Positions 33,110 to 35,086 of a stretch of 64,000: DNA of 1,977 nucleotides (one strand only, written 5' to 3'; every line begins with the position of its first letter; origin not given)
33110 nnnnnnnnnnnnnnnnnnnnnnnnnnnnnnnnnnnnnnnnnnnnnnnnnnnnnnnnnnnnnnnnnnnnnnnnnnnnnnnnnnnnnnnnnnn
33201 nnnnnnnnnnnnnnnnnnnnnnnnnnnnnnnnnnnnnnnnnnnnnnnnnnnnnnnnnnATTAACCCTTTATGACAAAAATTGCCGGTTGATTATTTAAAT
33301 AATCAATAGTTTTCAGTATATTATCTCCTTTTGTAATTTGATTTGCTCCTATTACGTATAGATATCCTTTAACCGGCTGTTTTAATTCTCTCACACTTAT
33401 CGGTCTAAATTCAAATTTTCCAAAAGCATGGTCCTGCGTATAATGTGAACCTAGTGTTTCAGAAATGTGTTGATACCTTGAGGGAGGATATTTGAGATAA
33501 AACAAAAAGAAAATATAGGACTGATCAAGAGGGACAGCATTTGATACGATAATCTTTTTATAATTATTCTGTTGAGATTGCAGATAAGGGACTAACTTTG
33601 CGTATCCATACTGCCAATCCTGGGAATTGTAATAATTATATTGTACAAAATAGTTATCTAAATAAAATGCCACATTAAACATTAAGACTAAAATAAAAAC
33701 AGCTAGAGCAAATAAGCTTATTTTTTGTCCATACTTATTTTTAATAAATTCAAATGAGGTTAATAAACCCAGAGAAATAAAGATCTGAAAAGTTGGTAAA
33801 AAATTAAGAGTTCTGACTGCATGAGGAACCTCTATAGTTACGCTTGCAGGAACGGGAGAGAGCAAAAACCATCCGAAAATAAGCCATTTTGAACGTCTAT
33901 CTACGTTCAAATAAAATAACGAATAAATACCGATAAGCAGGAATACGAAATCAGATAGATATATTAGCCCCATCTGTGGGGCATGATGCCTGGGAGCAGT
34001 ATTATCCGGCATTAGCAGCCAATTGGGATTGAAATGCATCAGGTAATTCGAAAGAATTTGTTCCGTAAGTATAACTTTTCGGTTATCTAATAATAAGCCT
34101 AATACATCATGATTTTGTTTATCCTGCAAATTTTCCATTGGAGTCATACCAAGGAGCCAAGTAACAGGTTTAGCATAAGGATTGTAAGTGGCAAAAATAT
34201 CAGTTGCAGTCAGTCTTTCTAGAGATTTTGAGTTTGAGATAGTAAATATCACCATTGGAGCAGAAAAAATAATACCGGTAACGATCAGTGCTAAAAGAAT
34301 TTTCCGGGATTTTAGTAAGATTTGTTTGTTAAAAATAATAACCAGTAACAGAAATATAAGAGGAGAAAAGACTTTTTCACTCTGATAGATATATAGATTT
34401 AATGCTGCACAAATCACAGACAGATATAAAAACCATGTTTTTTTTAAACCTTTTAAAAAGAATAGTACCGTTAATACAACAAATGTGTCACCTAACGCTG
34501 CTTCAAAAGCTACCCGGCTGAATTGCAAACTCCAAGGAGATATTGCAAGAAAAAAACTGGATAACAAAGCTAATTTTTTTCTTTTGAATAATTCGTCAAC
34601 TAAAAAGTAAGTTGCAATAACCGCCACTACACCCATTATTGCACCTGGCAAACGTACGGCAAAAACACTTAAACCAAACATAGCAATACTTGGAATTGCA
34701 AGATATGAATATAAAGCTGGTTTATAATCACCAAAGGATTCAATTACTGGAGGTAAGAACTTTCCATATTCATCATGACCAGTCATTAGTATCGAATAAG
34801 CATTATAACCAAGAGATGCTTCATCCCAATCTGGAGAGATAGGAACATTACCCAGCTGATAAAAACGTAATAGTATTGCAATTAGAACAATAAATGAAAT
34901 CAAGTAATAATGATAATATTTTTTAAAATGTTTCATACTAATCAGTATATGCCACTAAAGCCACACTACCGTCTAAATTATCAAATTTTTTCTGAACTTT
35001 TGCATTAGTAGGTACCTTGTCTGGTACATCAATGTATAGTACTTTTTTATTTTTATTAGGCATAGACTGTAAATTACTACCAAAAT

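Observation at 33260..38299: Tandem triplication of GT39/ArnT-like genes preceded by a DPM1-like donor synthase, with two more GT39 copies at 52133..55383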

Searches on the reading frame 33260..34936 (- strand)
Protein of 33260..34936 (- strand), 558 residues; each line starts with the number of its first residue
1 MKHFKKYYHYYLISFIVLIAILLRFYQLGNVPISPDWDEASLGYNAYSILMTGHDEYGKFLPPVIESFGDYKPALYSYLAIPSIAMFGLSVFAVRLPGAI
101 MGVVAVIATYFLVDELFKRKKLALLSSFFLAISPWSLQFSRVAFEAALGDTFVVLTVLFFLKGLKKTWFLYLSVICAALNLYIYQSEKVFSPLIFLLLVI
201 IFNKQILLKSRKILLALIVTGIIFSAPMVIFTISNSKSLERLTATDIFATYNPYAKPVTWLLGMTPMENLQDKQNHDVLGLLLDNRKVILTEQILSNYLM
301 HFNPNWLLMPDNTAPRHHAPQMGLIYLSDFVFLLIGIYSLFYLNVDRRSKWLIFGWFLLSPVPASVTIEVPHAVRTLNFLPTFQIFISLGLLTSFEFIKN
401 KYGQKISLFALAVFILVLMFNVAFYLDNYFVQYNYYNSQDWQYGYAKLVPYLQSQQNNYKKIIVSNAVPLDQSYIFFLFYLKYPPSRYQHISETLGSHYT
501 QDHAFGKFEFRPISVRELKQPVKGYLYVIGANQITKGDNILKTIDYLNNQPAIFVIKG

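Call 5: search_protein_families(library=pfam, proteins=[window:33260-34936:-], max_evalue=0.01)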
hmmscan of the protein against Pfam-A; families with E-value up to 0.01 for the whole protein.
window:33260-34936:- (558 aa): 2 families
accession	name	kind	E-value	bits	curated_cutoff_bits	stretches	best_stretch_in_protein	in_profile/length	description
PF13231.12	PMT_2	-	4.4e-11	43.7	26.1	1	72-229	2-158/160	Dolichyl-phosphate-mannose-protein mannosyltransferase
PF02366.24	PMT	-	1e-06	28.9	22.7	1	15-209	2-209/245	Dolichyl-phosphate-mannose-protein mannosyltransferase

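Call 14: find_homologous_proteins(query=window:33260-34936:-)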
Query window:33260-34936:- (558 aa): 4831 proteins with E <= 0.001 among 8000 candidates; the best 120 are listed.
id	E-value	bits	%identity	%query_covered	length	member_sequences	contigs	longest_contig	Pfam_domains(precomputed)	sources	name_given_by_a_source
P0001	0.0e+0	1238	100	100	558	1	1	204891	PF02366.25,PF13231.13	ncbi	-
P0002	7.2e-292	987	77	100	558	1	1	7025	PF02366.25,PF13231.13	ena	-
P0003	3.6e-285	965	75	99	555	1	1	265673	PF02366.25,PF13231.13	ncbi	-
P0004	9.2e-182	624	52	98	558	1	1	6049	PF13231.13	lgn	-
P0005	6.1e-175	601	52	97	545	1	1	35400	PF02366.25,PF13231.13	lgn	-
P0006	6.2e-175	601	50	98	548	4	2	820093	PF02366.25,PF13231.13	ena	-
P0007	1.5e-173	597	50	96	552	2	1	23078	PF02366.25,PF13231.13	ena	-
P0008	1.5e-173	597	50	96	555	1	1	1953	PF02366.25,PF13231.13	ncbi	-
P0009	6.7e-173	595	52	97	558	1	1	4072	PF02366.25,PF13231.13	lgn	-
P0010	7.7e-173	594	50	96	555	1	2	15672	PF02366.25,PF13231.13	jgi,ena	-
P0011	1.5e-172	593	50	97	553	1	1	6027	PF02366.25,PF13231.13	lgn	-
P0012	3.3e-172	592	51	96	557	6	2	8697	PF13231.13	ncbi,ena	-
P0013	1.7e-171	590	52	97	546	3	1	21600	PF13231.13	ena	-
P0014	2.3e-171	590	52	98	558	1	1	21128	PF13231.13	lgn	-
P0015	3.8e-171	589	55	88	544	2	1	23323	PF02366.25,PF13231.13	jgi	-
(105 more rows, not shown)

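Call 15: find_encoding_contigs(protein=P0003, flank=10000, max_places=3)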
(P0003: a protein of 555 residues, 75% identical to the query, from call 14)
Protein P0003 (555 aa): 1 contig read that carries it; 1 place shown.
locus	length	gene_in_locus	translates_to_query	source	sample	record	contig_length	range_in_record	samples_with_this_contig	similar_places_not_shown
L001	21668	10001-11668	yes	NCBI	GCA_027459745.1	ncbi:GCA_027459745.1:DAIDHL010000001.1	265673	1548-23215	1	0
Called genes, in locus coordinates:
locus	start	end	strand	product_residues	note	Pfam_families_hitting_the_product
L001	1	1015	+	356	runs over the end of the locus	PF13439:Glyco_transf_4 (weak), PF00534:Glycos_transf_1, PF13692:Glyco_trans_1_4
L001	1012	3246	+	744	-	PF09586:YfhO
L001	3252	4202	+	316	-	PF00535:Glycos_transf_2, PF13641:Glyco_tranf_2_3, PF13506:Glyco_transf_21 (faint)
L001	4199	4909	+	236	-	PF00535:Glycos_transf_2, PF10111:Glyco_tranf_2_2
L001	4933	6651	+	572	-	PF13231:PMT_2 (faint)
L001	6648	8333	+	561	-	PF13231:PMT_2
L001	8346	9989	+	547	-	PF13231:PMT_2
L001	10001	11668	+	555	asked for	PF02366:PMT, PF13231:PMT_2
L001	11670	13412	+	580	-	-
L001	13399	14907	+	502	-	-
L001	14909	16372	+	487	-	PF13231:PMT_2 (weak)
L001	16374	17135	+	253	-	PF00535:Glycos_transf_2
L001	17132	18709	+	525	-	-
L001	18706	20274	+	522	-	-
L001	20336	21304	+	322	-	PF01073:3Beta_HSD, PF01370:Epimerase, PF02719:Polysacc_synt_2, PF04321:RmlD_sub_bind, PF07993:NAD_binding_4 (faint), PF16363:GDP_Man_Dehyd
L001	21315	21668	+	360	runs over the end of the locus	PF13439:Glyco_transf_4, PF20706:GT4-conflict (weak), PF13524:Glyco_trans_1_2 (faint), PF00534:Glycos_transf_1, PF13692:Glyco_trans_1_4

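Call 16: find_encoding_contigs(protein=P0001, flank=1000, max_places=2)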
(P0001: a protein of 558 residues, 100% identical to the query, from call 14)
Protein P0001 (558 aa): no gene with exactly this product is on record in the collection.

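Call 19: search_solved_structures(query=A1, max_evalue=1, show_alignments=2)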
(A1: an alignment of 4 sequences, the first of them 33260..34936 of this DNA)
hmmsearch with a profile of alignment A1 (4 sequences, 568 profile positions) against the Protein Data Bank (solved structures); distinct sequences matched with E-value up to 1: 1.
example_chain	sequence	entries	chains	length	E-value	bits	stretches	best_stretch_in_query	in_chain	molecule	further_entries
5ezm_A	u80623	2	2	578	0.64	11.9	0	76-165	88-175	4-amino-4-deoxy-L-arabinose transferase or related glycosyltransferases of PMT family | 4-amino-4-deoxy-L-arabinose (L-Ara4N) transferase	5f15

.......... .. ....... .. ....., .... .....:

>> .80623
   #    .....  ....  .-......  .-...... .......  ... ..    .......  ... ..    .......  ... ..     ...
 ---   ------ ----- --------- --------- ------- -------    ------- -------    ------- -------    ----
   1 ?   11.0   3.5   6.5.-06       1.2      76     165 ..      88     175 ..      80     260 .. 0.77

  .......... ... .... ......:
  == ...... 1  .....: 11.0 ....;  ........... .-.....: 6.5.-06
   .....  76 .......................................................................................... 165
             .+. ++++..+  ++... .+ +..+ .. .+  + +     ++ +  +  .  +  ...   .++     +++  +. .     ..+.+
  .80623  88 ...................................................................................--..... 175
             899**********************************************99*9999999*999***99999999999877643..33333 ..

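Call 23: find_related_loci(query=A1, collection=genome_contigs, flank=10000)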
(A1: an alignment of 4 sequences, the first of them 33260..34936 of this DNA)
Query A1 (558 aa) in genome_contigs; peptide patterns used: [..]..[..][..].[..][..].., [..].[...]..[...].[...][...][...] (x = any residue, [..] = any of these).
597 stretches matched a pattern (row limit reached: there are more); 566 encode a relative of the query (tblastn E <= 1e-3); the best 80 are kept; 80 distinct loci.
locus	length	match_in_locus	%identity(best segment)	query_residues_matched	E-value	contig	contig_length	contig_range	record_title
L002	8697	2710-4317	51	20-553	2e-177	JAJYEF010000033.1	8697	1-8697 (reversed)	MAG: bacterium isolate DBS1-1.bin22 NODE_15178_length_8697_cov_2.761027, whole genome shotgun sequence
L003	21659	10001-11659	51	1-555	2e-175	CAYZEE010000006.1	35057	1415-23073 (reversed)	MAG TPA_asm: uncultured Gammaproteobacteria bacterium isolate SRP271791_co2_53 genome assembly, contig: NODE_197_length_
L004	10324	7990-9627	48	1-558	1e-174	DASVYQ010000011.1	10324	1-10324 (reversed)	MAG TPA_asm: Patescibacteria group bacterium isolate SMAG_U2606 k141_100280, whole genome shotgun sequence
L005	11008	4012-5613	52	16-556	9e-171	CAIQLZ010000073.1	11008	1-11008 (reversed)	MAG: Candidatus Levybacteria bacterium isolate AM-lipid-01-D9_bin-0046 genome assembly, contig: bin-0046:073/107, whole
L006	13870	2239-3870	50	12-556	5e-171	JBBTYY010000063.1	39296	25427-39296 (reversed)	MAG: Patescibacteria group bacterium isolate H52-bin050_1 H52_bin050_1_000000000063, whole genome shotgun sequence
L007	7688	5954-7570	49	8-558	2e-170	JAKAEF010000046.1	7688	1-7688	MAG: bacterium isolate WY1.bin131 NODE_16040_length_7688_cov_0.993652, whole genome shotgun sequence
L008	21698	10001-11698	49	12-553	2e-169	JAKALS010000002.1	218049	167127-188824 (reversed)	MAG: bacterium isolate WY5.bin132 NODE_67_length_218049_cov_6.550582, whole genome shotgun sequence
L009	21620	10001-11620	50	13-557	8e-168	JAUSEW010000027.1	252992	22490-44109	MAG: Candidatus Levyibacteriota bacterium isolate E14_maxbin.252 E14_k141_1713433, whole genome shotgun sequence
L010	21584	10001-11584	49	22-558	2e-167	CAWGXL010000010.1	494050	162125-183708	MAG: uncultured bacterium isolate MFD09206.bin.2.20 genome assembly, contig: contig_853, whole genome shotgun sequence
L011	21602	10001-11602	49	23-556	5e-167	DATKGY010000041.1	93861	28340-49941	MAG TPA_asm: Patescibacteria group bacterium isolate SMAG_U14563 k141_66149, whole genome shotgun sequence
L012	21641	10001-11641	50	5-556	4e-167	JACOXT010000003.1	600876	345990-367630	MAG: Candidatus Levyibacteriota bacterium isolate NC_groundwater_160_Ag_S-0.1um_36_20 S4_GD2017_2_S1_scaffold_58, whole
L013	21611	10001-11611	50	16-553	1e-166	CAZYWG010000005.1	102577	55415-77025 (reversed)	MAG TPA_asm: uncultured Gammaproteobacteria bacterium isolate SRP200132_co1_187 genome assembly, contig: NODE_214_length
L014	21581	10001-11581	49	22-553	6e-167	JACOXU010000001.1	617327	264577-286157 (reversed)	MAG: Candidatus Levyibacteriota bacterium isolate NC_groundwater_161_Ag_S-0.1um_37_19 S4_GD2017_2_S1_scaffold_10, whole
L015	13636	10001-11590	49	11-557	1e-166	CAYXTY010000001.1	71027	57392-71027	MAG TPA_asm: uncultured Gammaproteobacteria bacterium isolate SRP286056_co1_91 genome assembly, contig: NODE_319_length_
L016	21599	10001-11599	51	18-556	4e-166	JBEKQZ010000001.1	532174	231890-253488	MAG: Candidatus Levyibacteriota bacterium isolate SPRUCE 49 SPRUCE_49_1, whole genome shotgun sequence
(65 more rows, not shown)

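Call 29: predict_structure(alignment_id=A2)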
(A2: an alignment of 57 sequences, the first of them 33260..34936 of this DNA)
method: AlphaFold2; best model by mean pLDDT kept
length: 558 residues; sequences in the alignment: 57
mean_pLDDT: 86.6   pTM: 0.88
mean pLDDT of the five models: 86.6, 85.2, 85.0, 83.5, 83.1
residues with pLDDT >= 90: 318; 70-90: 161; 50-70: 64; < 50: 15
segments of 3 or more residues with pLDDT < 50: 251-264
pLDDT, mean of each block of 10 residues (from residue 1): 76 97 92 86 95 92 80 89 97 93 97 97 97 81 79 98 98 97 88 97 97 97 95 78 64 44 54 73 64 85 76 59 81 96 96 97 80 77 97 96 96 93 89 83 89 95 88 91 94 71 88 84 93 84 93 93
secondary structure, 60 per line:
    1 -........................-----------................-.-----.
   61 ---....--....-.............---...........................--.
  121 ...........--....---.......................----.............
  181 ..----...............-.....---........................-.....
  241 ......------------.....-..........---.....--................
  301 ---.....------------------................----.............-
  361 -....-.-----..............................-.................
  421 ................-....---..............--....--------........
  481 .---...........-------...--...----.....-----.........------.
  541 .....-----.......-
elements in order: H2-25 H37-52 E64-67 E70-73 H75-87 H91-117 H120-131 H134-137 H141-163 H168-182 H187-201 H203-207 H211-234 H236-245 H259-263 H265-274 H278-282 H285-300 H304-308 H327-342 H347-359 H362-365 H373-402 H404-436 H438-441 H445-458 E461-464 H473-481 H485-495 E503-505 E508-510 H515-519 E525-530 E540-545 E551-557

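Call 33: fold_search(model_id=the predicted structure, library=pdb)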
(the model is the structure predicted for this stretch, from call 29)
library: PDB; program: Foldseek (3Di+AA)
matches with E <= 10: 233; with E <= 0.001: 19
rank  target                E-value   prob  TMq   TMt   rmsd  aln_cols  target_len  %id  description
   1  7e9s_A                3.3e-09  1.00  0.47  0.32  13.5       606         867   13  Archaeal oligosaccharyltransferase AglB from Archaeoglobus fulgidus in complex with an inhibitory peptide and a dolich (released 2021-09-08)
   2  8b6l_I                2.1e-08  1.00  0.48  0.40  14.2       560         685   12  Subtomogram average of the human Sec61-TRAP-OSTA-translocon (released 2022-12-07)
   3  5gmy_A                2.2e-08  1.00  0.47  0.32  12.7       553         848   17  Crystal structure of the Archaeoglobus fulgidus oligosaccharyltransferase (O29867_ARCFU) tethered with an acceptor pep (released 2017-02-01)
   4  3wak                  3.1e-08  1.00  0.48  0.33  12.3       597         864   13  Crystal structure of the Archaeoglobus fulgidus oligosaccharyltransferase (O29867_ARCFU) in the apo form (released 2013-10-30)
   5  8age_A                3.8e-08  1.00  0.48  0.43  13.7       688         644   11  Structure of yeast oligosaccharylransferase complex with acceptor peptide bound (released 2022-12-07)
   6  6gxc_A                8.7e-08  1.00  0.49  0.40  12.9       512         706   14  Bacterial oligosaccharyltransferase PglB in complex with an inhibitory peptide and a reactive lipid-linked oligosaccha (released 2018-11-14)
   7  3waj                  1.8e-07  1.00  0.47  0.35  11.5       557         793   14  Crystal structure of the Archaeoglobus fulgidus oligosaccharyltransferase (O29867_ARCFU) complex with Zn and sulfate (released 2013-10-30)
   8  6ezn_F                3.2e-07  1.00  0.46  0.40  11.9       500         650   13  Cryo-EM structure of the yeast oligosaccharyltransferase (OST) complex (released 2018-01-17)
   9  5ezm                  3.8e-07  1.00  0.54  0.55  10.4       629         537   10  Crystal Structure of ArnT from Cupriavidus metallidurans in the apo state (released 2016-02-17)
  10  6s7t_A                3.9e-07  1.00  0.53  0.43  11.1       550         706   12  Cryo-EM structure of human oligosaccharyltransferase complex OST-B (released 2019-12-18)
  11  8agb_A                4.9e-07  1.00  0.48  0.43  12.0       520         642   12  Structure of yeast oligosaccharylransferase complex with lipid-linked oligosaccharide bound (released 2022-12-07)
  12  5f15                  5.6e-07  1.00  0.52  0.54  13.3       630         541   12  Crystal Structure of ArnT from Cupriavidus metallidurans bound to Undecaprenyl phosphate (released 2016-02-17)
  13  6s7o_A                1.4e-06  1.00  0.46  0.40  12.2       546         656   11  Cryo-EM structure of human oligosaccharyltransferase complex OST-A (released 2019-12-18)
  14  3rce_A                3.1e-06  1.00  0.47  0.40  12.5       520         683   14  Bacterial oligosaccharyltransferase PglB (released 2011-06-15)
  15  9i5k_A                7.3e-05  1.00  0.44  0.49  11.6       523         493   13  Structure of the Chaetomium thermophilum Pmt4 homodimer (C2 symmetry) (released 2025-12-24)
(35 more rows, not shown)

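Call 72: search_protein_families(library=ncbifam, proteins=[window:33260-34936:-], max_evalue=0.01)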
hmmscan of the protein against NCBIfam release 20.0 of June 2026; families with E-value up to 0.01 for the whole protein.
window:33260-34936:- (558 aa): 1 family
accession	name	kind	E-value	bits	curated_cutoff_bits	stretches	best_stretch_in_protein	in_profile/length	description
TIGR03663.1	TIGR03663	subfamily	4.3e-14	52.4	126.25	1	13-212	4-192/435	flippase activity-associated protein Agl23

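Call 89: search_protein_representatives(alignment_id=A2)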
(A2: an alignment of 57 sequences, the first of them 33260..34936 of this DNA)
Query: 57 sequences, 546 profile positions. Proteins with E-value up to 0.001 (for the whole library): 32010; up to 1e-10: 15192; up to 1e-30: 5959. The best 150 are listed.
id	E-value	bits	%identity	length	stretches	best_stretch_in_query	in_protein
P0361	2.0e-261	884.9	-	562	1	11-545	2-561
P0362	7.3e-204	694.9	-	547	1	6-545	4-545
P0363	1.9e-202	690.2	-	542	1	3-543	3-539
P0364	7.4e-202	688.3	-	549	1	4-545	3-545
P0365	1.7e-199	680.5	-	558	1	3-544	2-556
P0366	2.0e-198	677.0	-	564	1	7-544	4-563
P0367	3.4e-198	676.2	-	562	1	3-545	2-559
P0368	6.0e-190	649.0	-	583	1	5-544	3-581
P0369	7.8e-186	635.4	-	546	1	3-545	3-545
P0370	5.7e-184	629.3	-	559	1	2-545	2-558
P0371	2.8e-173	593.9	-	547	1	6-545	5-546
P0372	5.8e-173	592.9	-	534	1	4-544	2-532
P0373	2.7e-170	584.1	-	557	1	1-544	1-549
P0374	1.1e-168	578.8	-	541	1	4-543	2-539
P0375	1.7e-168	578.1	-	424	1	1-396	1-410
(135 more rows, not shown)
